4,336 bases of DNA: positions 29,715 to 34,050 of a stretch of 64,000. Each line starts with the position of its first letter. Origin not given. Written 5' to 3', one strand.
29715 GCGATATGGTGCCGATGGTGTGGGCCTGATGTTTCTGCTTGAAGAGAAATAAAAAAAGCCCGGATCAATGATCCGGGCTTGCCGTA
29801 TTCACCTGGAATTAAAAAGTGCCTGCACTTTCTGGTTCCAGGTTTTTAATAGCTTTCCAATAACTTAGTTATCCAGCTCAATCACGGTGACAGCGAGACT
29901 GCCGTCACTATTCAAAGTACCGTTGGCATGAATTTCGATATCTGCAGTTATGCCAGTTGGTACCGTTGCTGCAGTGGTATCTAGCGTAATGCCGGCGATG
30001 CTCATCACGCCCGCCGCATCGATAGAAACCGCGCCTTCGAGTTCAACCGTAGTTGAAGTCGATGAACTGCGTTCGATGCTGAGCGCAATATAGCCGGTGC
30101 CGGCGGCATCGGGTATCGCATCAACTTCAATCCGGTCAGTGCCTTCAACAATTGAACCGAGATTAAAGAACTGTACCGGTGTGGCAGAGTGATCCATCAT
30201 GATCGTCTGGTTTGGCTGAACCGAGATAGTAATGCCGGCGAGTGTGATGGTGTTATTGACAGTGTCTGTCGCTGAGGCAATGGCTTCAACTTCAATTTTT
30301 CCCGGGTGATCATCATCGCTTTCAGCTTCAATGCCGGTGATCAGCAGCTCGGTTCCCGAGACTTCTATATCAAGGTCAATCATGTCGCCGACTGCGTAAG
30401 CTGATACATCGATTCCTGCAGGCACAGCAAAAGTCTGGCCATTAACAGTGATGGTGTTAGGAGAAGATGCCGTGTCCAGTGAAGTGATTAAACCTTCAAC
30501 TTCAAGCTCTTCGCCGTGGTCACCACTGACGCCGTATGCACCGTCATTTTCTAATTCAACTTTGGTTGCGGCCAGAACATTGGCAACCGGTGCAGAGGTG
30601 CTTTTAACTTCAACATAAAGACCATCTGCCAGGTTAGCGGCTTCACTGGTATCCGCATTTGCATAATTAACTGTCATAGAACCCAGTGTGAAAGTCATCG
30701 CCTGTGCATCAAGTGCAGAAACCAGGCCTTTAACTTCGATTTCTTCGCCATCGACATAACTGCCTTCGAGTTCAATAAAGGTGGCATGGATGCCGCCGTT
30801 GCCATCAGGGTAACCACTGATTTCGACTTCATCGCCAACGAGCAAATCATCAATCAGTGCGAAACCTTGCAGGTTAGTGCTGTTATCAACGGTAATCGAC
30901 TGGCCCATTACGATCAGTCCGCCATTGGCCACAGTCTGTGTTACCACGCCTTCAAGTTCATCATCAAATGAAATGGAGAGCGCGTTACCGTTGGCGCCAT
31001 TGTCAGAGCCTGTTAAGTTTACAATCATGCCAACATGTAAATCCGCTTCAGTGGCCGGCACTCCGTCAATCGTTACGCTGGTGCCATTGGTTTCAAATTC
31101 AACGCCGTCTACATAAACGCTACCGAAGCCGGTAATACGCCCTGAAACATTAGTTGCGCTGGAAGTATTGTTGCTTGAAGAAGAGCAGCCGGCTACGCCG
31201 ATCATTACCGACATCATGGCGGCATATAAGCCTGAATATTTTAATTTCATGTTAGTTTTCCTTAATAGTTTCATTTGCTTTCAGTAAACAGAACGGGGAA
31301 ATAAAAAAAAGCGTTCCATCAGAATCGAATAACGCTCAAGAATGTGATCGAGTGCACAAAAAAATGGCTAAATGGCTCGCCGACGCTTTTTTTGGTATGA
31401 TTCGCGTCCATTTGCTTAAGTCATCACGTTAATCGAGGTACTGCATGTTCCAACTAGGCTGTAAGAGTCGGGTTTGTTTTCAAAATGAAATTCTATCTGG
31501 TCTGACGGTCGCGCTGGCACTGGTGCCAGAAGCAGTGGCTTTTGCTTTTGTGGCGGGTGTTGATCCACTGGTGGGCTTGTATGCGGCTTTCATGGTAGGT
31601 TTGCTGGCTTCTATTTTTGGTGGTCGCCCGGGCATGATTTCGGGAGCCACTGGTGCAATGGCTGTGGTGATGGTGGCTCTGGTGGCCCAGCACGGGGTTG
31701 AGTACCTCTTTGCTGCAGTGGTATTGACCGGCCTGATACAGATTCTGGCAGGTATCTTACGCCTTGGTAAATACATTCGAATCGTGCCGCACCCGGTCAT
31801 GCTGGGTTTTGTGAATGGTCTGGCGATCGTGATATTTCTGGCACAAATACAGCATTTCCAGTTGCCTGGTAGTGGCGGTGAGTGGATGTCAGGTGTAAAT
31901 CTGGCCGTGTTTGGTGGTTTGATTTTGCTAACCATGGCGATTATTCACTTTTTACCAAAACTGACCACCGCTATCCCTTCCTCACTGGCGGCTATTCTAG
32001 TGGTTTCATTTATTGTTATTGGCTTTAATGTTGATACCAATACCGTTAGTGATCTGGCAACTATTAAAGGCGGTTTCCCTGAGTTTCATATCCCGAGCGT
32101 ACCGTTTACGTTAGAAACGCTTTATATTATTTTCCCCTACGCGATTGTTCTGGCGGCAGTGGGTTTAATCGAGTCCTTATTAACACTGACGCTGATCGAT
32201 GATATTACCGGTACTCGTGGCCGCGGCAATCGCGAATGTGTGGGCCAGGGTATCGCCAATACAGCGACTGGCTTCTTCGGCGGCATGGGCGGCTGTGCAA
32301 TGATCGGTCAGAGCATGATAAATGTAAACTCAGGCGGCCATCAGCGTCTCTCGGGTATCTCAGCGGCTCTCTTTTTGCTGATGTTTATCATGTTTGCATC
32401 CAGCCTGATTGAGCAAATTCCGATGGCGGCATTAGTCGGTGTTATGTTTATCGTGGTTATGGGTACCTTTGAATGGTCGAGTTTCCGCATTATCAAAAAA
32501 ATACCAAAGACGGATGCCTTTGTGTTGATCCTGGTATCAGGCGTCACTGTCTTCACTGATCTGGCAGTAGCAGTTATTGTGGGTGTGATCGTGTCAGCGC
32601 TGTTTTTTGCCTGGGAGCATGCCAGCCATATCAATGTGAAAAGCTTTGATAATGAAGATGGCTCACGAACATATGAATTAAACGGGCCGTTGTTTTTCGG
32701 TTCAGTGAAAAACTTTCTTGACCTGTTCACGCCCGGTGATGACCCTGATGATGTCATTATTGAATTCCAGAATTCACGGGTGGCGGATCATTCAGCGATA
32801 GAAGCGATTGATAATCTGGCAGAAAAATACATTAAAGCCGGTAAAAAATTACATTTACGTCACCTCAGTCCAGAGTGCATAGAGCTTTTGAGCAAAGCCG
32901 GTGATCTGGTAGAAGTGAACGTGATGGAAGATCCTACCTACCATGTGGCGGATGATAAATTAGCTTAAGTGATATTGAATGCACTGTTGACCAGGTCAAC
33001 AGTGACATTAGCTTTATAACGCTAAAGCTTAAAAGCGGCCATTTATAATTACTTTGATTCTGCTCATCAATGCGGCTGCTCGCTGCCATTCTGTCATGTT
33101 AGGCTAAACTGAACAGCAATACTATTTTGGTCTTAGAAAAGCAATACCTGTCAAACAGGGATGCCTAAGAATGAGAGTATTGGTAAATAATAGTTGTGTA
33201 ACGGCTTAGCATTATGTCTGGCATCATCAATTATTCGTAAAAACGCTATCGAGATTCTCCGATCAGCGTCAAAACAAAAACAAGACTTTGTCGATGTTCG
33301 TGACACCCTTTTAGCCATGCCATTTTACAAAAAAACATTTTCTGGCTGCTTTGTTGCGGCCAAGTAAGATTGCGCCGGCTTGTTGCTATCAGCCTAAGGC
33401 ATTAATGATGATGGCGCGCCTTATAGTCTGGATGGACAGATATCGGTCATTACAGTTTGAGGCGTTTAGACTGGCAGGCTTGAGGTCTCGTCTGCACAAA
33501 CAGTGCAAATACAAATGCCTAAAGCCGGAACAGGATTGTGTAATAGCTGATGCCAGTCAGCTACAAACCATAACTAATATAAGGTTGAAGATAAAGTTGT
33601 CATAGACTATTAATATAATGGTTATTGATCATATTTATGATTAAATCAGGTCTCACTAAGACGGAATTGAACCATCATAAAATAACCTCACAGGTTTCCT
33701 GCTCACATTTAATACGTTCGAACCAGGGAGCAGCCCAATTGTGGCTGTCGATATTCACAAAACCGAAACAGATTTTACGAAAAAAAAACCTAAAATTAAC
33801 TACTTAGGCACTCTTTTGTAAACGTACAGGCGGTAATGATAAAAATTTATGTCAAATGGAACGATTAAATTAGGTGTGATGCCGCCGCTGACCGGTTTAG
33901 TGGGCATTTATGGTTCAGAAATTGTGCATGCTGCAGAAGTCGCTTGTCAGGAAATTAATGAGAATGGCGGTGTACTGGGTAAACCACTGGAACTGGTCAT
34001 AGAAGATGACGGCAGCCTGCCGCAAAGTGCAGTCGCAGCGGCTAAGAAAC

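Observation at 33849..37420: Cytoplasmic AmiC/LivK-like binding-protein domain fused to a PAS-PAS-GAF histidine kinase, with a stand-alone CheY-like partner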

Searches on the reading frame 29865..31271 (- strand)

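Call 9: search_protein_families(library=pfam, proteins=[window:29865-31271:-], max_evalue=0.001)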
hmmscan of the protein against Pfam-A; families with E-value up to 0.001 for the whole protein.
window:29865-31271:- (468 aa): 1 family
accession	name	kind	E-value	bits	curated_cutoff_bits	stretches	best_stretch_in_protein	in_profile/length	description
PF18914.6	DUF5666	-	6.5e-28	97.2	27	2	107-167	1-60/60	Domain of unknown function (DUF5666)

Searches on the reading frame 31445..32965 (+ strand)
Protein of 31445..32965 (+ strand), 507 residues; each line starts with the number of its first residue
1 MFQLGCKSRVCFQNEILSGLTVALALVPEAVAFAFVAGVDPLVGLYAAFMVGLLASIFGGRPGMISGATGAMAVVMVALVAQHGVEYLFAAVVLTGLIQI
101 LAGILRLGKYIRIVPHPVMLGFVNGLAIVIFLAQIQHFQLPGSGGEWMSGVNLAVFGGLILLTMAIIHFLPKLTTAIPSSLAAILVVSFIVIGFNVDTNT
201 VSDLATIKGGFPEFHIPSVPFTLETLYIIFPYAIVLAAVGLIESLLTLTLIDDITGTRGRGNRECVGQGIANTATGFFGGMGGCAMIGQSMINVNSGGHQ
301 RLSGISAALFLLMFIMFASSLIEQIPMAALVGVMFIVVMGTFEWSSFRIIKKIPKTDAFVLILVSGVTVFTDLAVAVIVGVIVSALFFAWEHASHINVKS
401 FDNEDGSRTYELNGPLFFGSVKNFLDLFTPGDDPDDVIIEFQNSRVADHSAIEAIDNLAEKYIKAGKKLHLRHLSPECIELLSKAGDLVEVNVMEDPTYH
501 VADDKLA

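Call 9: search_protein_families(library=pfam, proteins=[window:31445-32965:+], max_evalue=0.001)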
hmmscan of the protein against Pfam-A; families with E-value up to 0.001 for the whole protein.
window:31445-32965:+ (507 aa): 2 families
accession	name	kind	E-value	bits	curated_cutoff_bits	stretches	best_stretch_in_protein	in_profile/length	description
PF00916.26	Sulfate_transp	-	9.7e-59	199.5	23.2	1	12-363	1-379/380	Sulfate permease family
PF01740.26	STAS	-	2.1e-07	31.1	22.6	1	406-486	9-92/106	STAS domain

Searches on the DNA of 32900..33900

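Call 60: search_rna_families(source=window, start=32900, end=33900, threshold=evalue, max_evalue=1)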
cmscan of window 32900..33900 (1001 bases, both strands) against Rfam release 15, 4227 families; matches with E-value up to 1: 1.
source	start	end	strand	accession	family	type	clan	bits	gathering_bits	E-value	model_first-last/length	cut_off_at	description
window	33606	33683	-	RF01597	snoR22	Gene; snRNA; snoRNA; CD-box;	-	28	50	0.17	1-83/83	no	small nucleolar RNA snoR22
